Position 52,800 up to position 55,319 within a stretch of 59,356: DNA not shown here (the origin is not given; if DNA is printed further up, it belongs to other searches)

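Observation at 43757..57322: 13.5-kb translationally coupled operon of six giant GT-C-like membrane proteins plus a methyltransferase: candidate undescribed envelope-glycan assembly system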

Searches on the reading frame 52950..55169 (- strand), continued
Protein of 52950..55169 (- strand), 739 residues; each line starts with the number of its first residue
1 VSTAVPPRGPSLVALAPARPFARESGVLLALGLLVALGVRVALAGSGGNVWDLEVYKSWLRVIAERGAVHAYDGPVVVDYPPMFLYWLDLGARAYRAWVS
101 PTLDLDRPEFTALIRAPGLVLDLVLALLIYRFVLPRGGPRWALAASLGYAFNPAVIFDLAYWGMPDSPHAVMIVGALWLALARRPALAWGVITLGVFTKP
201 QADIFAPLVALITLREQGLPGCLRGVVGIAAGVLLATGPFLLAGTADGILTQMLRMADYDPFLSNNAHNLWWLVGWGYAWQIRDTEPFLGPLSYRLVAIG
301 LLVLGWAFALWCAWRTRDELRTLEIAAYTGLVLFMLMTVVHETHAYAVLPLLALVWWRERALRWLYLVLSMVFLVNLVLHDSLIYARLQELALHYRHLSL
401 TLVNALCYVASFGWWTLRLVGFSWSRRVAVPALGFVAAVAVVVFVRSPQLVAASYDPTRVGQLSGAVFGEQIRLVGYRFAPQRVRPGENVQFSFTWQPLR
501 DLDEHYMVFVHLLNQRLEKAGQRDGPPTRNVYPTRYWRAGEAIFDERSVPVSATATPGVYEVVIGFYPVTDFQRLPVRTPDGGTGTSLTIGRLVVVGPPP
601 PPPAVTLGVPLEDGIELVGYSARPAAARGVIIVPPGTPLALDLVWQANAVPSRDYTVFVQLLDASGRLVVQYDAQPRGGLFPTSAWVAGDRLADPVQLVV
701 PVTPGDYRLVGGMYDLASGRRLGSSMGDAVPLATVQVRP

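Call 70: find_encoding_contigs(protein=P0013, flank=8000, max_places=2)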
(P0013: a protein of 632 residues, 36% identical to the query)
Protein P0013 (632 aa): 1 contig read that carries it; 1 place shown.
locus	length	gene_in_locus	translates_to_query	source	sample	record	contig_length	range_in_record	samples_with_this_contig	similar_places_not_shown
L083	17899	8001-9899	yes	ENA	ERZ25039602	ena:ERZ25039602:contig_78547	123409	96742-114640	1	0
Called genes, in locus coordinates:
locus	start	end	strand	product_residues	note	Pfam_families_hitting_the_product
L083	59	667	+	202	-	PF04542:Sigma70_r2, PF08281:Sigma70_r4_2, PF04545:Sigma70_r4 (weak)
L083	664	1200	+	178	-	PF13490:zf-HC2 (faint)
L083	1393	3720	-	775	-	-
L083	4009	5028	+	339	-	PF13641:Glyco_tranf_2_3 (weak), PF00535:Glycos_transf_2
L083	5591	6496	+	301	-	PF01370:Epimerase (weak), PF01041:DegT_DnrJ_EryC1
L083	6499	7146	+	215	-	PF01041:DegT_DnrJ_EryC1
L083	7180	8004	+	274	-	PF13489:Methyltransf_23, PF07021:MetW (weak), PF08241:Methyltransf_11, PF08242:Methyltransf_12, PF13649:Methyltransf_25, PF13847:Methyltransf_31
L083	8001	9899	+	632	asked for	-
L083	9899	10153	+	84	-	-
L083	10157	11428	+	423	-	-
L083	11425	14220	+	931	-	PF00535:Glycos_transf_2, PF10111:Glyco_tranf_2_2 (weak), PF13641:Glyco_tranf_2_3, PF00535:Glycos_transf_2, PF10111:Glyco_tranf_2_2 (weak), PF13641:Glyco_tranf_2_3 (weak)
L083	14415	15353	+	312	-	PF03130:HEAT_PBS (faint), PF18944:DUF5691 (faint), PF13513:HEAT_EZ (faint), PF13646:HEAT_2, PF27207:Y4lR_2nd (faint), PF00514:Arm (faint), PF12717:Cnd1 (faint), PF13646:HEAT_2, +1 more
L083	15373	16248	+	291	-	PF00578:AhpC-TSA, PF08534:Redoxin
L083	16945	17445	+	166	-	-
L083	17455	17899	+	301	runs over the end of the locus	PF07610:DUF1573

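Call 72: search_protein_families(library=pfam, proteins=[L016:556-1560:-, L016:1612-3939:+, L016:3983-6937:+, L016:6962-9067:+, L016:9140-11233:+, L016:11240-14224:+, L016:14261-17236:+, L016:17371-20205:+], max_evalue=0.001)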
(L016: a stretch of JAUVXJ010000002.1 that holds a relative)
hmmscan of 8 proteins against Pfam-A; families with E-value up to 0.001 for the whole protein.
L016:556-1560:- (334 aa): 2 families
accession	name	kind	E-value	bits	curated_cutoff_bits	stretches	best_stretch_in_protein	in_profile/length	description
PF12706.13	Lactamase_B_2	-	5.6e-20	72.2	27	1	91-302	3-199/200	Beta-lactamase superfamily domain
PF00753.33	Lactamase_B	-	3.1e-12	47.3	22.7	1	78-268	5-162/196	Metallo-beta-lactamase superfamily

L016:1612-3939:+ (775 aa): 1 family
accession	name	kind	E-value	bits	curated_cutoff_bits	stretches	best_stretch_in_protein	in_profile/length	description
PF10131.15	PTPS_related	-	7.8e-11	41.6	26.4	1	87-424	1-301/621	6-pyruvoyl-tetrahydropterin synthase related domain; membrane protein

L016:3983-6937:+ (984 aa): 1 family
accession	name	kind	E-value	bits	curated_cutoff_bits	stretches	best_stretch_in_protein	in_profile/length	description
PF13231.12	PMT_2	-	6.9e-15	56.1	26.1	1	69-235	4-158/160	Dolichyl-phosphate-mannose-protein mannosyltransferase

L016:6962-9067:+ (701 aa): 1 family
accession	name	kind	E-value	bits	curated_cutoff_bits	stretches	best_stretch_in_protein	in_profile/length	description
PF13231.12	PMT_2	-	4.6e-06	27.4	26.1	1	62-199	4-127/160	Dolichyl-phosphate-mannose-protein mannosyltransferase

L016:9140-11233:+ (697 aa): 0 families

L016:11240-14224:+ (994 aa): 2 families
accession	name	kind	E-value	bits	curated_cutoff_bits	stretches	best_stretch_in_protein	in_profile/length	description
PF13231.12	PMT_2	-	2.6e-14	54.2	26.1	1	87-245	4-157/160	Dolichyl-phosphate-mannose-protein mannosyltransferase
PF02366.24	PMT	-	6.6e-05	23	22.7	1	84-242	61-227/245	Dolichyl-phosphate-mannose-protein mannosyltransferase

L016:14261-17236:+ (991 aa): 1 family
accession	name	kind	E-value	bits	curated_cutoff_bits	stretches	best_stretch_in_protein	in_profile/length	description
PF13231.12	PMT_2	-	7.7e-11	42.9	26.1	1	74-236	4-156/160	Dolichyl-phosphate-mannose-protein mannosyltransferase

L016:17371-20205:+ (944 aa): 1 family
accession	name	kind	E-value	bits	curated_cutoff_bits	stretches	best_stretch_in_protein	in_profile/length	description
PF09852.15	DUF2079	-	2.5e-72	244.9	28.2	1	76-461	5-406/459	Predicted membrane protein (DUF2079)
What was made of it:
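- Arrays of seven GT-C genes with a different composition exist in other Chloroflexota (call 72).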

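Call 81: search_protein_families(library=pfam, proteins=[L043:5204-6856:+, L043:6876-7874:-, L043:7972-8940:+, L043:9092-11197:+, L043:11211-11960:+, L043:11970-13400:+, L043:13419-13889:+, L043:13422-15224:-, L043:15229-16176:-, L043:16255-17949:+], max_evalue=0.001)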
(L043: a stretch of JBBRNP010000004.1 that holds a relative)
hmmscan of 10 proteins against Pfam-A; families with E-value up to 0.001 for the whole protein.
L043:5204-6856:+ (550 aa): 22 families
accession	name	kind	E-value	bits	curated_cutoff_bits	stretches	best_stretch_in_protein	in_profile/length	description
PF13414.12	TPR_11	-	9.9e-31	105.6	26.8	3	424-461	5-42/42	TPR repeat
PF13432.12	TPR_16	-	2.8e-30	104.8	32.7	3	426-481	10-65/65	Tetratricopeptide repeat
PF07719.23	TPR_2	-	2.2e-29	99.6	27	4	447-479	1-33/34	Tetratricopeptide repeat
PF00515.34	TPR_1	-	3e-29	100.1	27.8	4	447-478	1-32/34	Tetratricopeptide repeat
PF13181.12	TPR_8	-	3.3e-24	83.4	25.7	3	448-478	2-32/34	Tetratricopeptide repeat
PF13431.12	TPR_17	-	3.4e-22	77.2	24.4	2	436-467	2-33/34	Tetratricopeptide repeat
PF14559.12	TPR_19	-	2e-21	76.5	25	3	424-485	2-63/68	Tetratricopeptide repeat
PF13428.12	TPR_14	-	5.9e-15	54.7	23.5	1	447-489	1-43/44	Tetratricopeptide repeat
PF13424.12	TPR_12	-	2.1e-14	53.9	30.1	2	415-477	5-75/77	Tetratricopeptide repeat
PF13176.12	TPR_7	-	3.3e-14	52.1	27.9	0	483-516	1-34/36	Tetratricopeptide repeat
PF13371.12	TPR_9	-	8.9e-12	45.3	35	2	488-546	2-60/73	Tetratricopeptide repeat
PF23914.1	TPR_CcmH_CycH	-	2.2e-11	44.3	42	2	402-504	39-144/158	Cytochrome c-type biogenesis protein H TPR domain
PF24575.1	TPR_Slam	-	5.3e-09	36.9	35.2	1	420-469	54-103/104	Surface lipoprotein assembly modifier, N-terminal TPR repeats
PF13174.12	TPR_6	-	1.2e-08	35.4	26.3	0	418-445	5-32/33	Tetratricopeptide repeat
PF14561.12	TPR_20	-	3.9e-08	33.9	25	0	432-469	7-44/90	Tetratricopeptide repeat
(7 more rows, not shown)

L043:6876-7874:- (332 aa): 7 families
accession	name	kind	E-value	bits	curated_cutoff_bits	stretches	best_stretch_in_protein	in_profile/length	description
PF01370.27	Epimerase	-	1.4e-50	172.4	20.9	1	13-253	1-240/240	NAD dependent epimerase/dehydratase family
PF16363.11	GDP_Man_Dehyd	-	2.6e-46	159.1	27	1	14-318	1-331/332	GDP-mannose 4,6 dehydratase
PF04321.23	RmlD_sub_bind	-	1.1e-12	48.1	27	1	13-284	3-244/287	RmlD substrate binding domain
PF01073.25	3Beta_HSD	-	4.9e-11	42.6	22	1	14-240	1-229/280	3-beta hydroxysteroid dehydrogenase/isomerase family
PF02719.21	Polysacc_synt_2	-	5.6e-06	26.2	20.2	1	13-272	1-248/293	Polysaccharide biosynthesis protein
PF00106.31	adh_short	-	0.00017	21.6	26.6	1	13-80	3-70/195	short chain dehydrogenase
PF08659.16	KR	-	0.00036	20.9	22.6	0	13-82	3-76/180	KR domain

L043:7972-8940:+ (322 aa): 3 families
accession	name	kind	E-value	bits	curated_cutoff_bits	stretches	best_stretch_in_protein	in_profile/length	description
PF00535.33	Glycos_transf_2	-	3.7e-28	99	23.3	1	8-169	1-166/168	Glycosyl transferase family 2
PF13641.12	Glyco_tranf_2_3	-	9e-10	39.4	27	1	5-120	1-119/230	Glycosyltransferase like family 2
PF10111.15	Glyco_tranf_2_2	-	0.00029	20.8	27.3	1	8-110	1-104/276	Glycosyltransferase like family 2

L043:9092-11197:+ (701 aa): 0 families

L043:11211-11960:+ (249 aa): 13 families
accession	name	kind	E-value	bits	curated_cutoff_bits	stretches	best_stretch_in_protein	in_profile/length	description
PF08241.18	Methyltransf_11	-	1.5e-24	86.9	21.2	1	43-134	1-95/95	Methyltransferase domain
PF13649.12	Methyltransf_25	-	7.1e-21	75.2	27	1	42-130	1-97/97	Methyltransferase domain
PF13847.12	Methyltransf_31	-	1.5e-19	70.6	27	1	39-167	4-143/145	Methyltransferase domain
PF13489.12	Methyltransf_23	-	3.3e-14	53.4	27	1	25-173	8-162/164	Methyltransferase domain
PF08242.18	Methyltransf_12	-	1.3e-13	52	30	1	43-132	1-98/98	Methyltransferase domain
PF05148.21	Methyltransf_8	-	7.3e-09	36.2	27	1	6-134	44-156/219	Hypothetical methyltransferase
PF03141.22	Methyltransf_29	-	1.4e-08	34.2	23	1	28-140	107-223/506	Putative S-adenosyl-L-methionine-dependent methyltransferase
PF07021.18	MetW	-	2.2e-08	34.4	21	1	41-141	16-114/193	Methionine biosynthesis protein MetW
PF01209.24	Ubie_methyltran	-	3e-07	30.5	20.1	1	25-134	34-151/233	ubiE/COQ5 methyltransferase family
PF05401.17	NodS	-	1.3e-06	28.8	24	1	28-137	33-147/201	Nodulation protein S (NodS)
PF08003.17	Methyltransf_9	-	4.1e-05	23.1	23.8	1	27-134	104-217/315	Protein of unknown function (DUF1698)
PF00891.24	Methyltransf_2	-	0.00022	21.1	22.3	1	40-135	64-166/210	O-methyltransferase domain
PF05175.20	MTS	-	0.00063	19.9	23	0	25-134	22-138/170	Methyltransferase small domain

L043:11970-13400:+ (476 aa): 0 families

L043:13419-13889:+ (156 aa): 0 families

L043:13422-15224:- (600 aa): 1 family
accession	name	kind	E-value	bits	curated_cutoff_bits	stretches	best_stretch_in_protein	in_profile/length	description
PF13231.12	PMT_2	-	2.7e-06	28.1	26.1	1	96-203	2-110/160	Dolichyl-phosphate-mannose-protein mannosyltransferase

L043:15229-16176:- (315 aa): 2 families
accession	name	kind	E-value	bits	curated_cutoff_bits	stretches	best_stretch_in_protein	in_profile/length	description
PF00535.33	Glycos_transf_2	-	7e-28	98.1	23.3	1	36-191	1-165/168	Glycosyl transferase family 2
PF13641.12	Glyco_tranf_2_3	-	3e-05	24.6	27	1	35-120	3-96/230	Glycosyltransferase like family 2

L043:16255-17949:+ (564 aa): 0 families

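Call 90: find_encoding_contigs(protein=P0007, flank=10000, max_places=2)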
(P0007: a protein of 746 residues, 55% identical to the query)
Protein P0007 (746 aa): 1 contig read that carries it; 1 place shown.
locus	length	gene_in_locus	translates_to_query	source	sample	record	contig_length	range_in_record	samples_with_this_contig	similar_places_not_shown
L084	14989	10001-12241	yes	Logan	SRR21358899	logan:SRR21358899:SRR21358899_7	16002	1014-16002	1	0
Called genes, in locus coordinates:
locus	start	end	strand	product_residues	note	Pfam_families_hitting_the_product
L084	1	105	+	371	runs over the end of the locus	?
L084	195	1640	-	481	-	PF00493:MCM (faint), PF00004:AAA (weak), PF07728:AAA_5 (weak), PF13401:AAA_22 (faint), PF07724:AAA_2, PF00004:AAA (weak)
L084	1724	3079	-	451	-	PF03951:Gln-synt_N, PF00120:Gln-synt_C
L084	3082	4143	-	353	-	PF01702:TGT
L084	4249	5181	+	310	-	PF02126:PTE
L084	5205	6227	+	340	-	PF00296:Bac_luciferase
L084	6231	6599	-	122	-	PF06262:Zincin_1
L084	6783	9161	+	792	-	PF13231:PMT_2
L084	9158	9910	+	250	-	PF00535:Glycos_transf_2, PF13641:Glyco_tranf_2_3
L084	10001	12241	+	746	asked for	-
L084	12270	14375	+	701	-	-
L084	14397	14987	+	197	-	?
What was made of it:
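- On Three-component periplasmic glycosylation system: A GT2 is present in the variant operon L084 and in clusters L043 and L083 (calls 70, 81, 90).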

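Call 92: search_protein_families(library=ncbifam, proteins=[L084:9158-9910:+, L084:12270-14375:+, L084:6783-9161:+], max_evalue=0.001)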
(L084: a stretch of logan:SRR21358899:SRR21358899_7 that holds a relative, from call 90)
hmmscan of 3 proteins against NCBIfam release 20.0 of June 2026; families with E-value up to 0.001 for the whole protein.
L084:9158-9910:+ (250 aa): 23 families
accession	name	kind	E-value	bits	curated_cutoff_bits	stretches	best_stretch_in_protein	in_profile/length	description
NF007986.1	PRK10714.1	equivalog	2.7e-22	79.2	529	1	6-220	7-218/316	undecaprenyl-phosphate 4-deoxy-4-formamido-L-arabinose transferase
TIGR03937.1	PgaC_IcaA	equivalog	1.1e-20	73.9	422.3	1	2-115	42-152/407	poly-beta-1,6-N-acetyl-D-glucosamine synthase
NF047588.1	GlcsyltransPgfSStrep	equivalog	3e-18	66.1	500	1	7-170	3-167/308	glycosyltransferase PgfS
TIGR04182.1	glyco_TIGR04182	equivalog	1.8e-15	57.1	325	1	7-206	2-195/293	S-layer glycoprotein N-glycosyltransferase AglJ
NF041391.1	DPhHxTase_Halo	equivalog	1.2e-13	50.5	375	1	13-204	3-186/213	dolichyl-phosphate hexose transferase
NF007482.0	PRK10073.1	equivalog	2e-13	50.1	423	1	2-118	3-116/334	glycosyltransferase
NF047683.1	TeichurnBiosyTuaG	equivalog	1.9e-12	47.4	400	1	2-106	3-104/252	teichuronic acid biosynthesis protein TuaG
TIGR03965.1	mycofact_glyco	equivalog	2.9e-12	46.2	280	1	4-115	73-181/467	mycofactocin biosynthesis glycosyltransferase MftF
NF058614.1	PPMAGASynPpgS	equivalog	5.9e-12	45.5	370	1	9-210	4-205/226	polyprenyl-phospho-N-acetylgalactosaminyl synthase PpgS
NF041875.1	EPS_EpsD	equivalog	8.8e-12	45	370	1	7-108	1-99/325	exopolysaccharide biosynthesis glycosyltransferase EpsD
TIGR03469.1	HpnB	hypoth_equivalog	4.7e-10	39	379.25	1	4-115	43-162/386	hopene-associated glycosyltransferase HpnB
NF010496.0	PRK13915.1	equivalog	6.4e-10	38.6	262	1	5-100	31-128/307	glucosyl-3-phosphoglycerate synthase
NF050050.1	ProtGlycPglI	equivalog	1.2e-08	34.7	500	1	5-141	2-137/306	GalNAc(5)-diNAcBac-PP-undecaprenol beta-1,3-glucosyltransferase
TIGR04283.1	glyco_like_mftF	equivalog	1.5e-08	34.5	182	1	7-134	1-120/221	TIGR04283 family arsenosugar biosynthesis glycosyltransferase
NF053739.1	GlytfEpsEBac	equivalog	1.5e-08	34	450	1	5-99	1-93/265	glycosyltransferase EpsE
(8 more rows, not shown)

L084:12270-14375:+ (701 aa): 0 families

L084:6783-9161:+ (792 aa): 1 family
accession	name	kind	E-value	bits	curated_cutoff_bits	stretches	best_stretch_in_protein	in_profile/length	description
TIGR03663.1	TIGR03663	subfamily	8.7e-12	44.8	126.25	1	34-218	5-185/435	flippase activity-associated protein Agl23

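Call 93: search_solved_structures(query=L084:9158-9910:+, max_evalue=0.00001)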
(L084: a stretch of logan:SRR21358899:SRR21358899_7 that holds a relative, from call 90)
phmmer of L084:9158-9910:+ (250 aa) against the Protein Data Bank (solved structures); distinct sequences matched with E-value up to 0.00001: 12.
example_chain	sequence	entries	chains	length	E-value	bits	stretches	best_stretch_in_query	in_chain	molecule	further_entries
9bhc_C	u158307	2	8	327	2.7e-20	76.1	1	6-226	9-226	Undecaprenyl-phosphate 4-deoxy-4-formamido-L-arabinose transferase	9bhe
8vxh_A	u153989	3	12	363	3.5e-20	75.8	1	6-225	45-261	Undecaprenyl-phosphate 4-deoxy-4-formamido-L-arabinose transferase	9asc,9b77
9hwj_A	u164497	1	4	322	4.7e-19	72.1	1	6-225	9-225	Undecaprenyl-phosphate 4-deoxy-4-formamido-L-arabinose transferase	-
2z87_A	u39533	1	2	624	4.5e-14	55.8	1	5-128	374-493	Chondroitin synthase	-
2z86_A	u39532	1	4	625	4.5e-14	55.8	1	5-128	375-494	Chondroitin synthase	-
3bcv_A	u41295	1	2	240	2.5e-13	53.4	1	4-102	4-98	Putative glycosyltransferase protein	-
5mlz_A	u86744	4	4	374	9.2e-13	51.5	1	6-224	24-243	Dolichol monophosphate mannose synthase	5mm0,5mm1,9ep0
5ekp_C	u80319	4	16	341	3.8e-07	33.1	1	7-166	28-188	Uncharacterized glycosyltransferase sll0501 | Glycosyltransferase sll0501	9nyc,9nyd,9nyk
9nye_A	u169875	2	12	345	3.8e-07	33.1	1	7-166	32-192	Glycosyltransferase sll0501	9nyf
5eke_A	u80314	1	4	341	3.8e-07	33.1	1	7-166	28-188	Uncharacterized glycosyltransferase sll0501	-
5hea_A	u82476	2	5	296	1.3e-06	31.3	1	7-116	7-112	Putative glycosyltransferase (GalT1)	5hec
6p61_A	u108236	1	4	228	1.7e-06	30.9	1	2-100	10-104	Glycosyltransferase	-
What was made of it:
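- On GT-C glycosyltransferase superfamily (all six): ArnC/DPMS-like GT2 genes lie in related clusters L084, L043 and L083 (calls 70, 81, 90, 92, 93).
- Closest known: Bacterial three-component periplasmic glycosylation systems. Same: Related clusters elsewhere do contain ArnC/DPMS-like GT2 genes (calls 81, 90, 92, 93).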
